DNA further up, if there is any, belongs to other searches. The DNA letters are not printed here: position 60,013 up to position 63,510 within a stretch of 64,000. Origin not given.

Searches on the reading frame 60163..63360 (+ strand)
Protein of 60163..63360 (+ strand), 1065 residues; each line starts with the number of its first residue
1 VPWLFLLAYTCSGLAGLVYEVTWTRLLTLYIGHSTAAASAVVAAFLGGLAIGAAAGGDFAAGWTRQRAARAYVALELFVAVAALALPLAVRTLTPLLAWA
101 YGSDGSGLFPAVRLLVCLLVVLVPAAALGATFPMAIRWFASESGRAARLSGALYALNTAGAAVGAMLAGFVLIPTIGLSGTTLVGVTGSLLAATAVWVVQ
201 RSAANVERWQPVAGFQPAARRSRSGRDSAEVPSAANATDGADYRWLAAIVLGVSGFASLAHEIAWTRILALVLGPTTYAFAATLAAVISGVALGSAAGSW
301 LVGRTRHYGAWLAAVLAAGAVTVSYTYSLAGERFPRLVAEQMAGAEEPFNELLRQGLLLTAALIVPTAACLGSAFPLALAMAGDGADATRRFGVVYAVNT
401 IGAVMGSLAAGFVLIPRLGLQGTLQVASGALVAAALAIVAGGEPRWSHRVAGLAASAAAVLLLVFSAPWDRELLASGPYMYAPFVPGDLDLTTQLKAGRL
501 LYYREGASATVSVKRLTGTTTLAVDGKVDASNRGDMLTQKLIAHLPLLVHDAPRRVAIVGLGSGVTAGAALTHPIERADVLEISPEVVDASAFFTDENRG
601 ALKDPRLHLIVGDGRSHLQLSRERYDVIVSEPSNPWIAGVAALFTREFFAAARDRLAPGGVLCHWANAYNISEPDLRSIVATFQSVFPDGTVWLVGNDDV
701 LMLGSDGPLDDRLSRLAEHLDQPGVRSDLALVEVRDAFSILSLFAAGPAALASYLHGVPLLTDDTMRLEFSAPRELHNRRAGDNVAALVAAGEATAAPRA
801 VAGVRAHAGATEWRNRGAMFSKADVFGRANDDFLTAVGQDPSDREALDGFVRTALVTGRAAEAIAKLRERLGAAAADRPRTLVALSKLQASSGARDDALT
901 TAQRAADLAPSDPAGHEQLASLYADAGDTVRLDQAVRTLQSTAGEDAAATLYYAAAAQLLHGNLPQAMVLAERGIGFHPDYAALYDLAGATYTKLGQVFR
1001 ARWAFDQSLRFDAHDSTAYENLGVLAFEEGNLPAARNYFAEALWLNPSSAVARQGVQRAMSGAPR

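Call 45: search_protein_families(library=pfam, proteins=[window:60163-63360:+], max_evalue=0.00001)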
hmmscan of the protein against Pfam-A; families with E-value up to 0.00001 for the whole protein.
window:60163-63360:+ (1065 aa): 2 families
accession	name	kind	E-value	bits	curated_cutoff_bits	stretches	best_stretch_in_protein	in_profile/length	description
PF01564.23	Spermine_synth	-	6.1e-22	78.5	22.9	1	538-689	4-155/186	Spermine/spermidine synthase domain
PF13371.12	TPR_9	-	6.9e-06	26.4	35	0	992-1054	5-67/73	Tetratricopeptide repeat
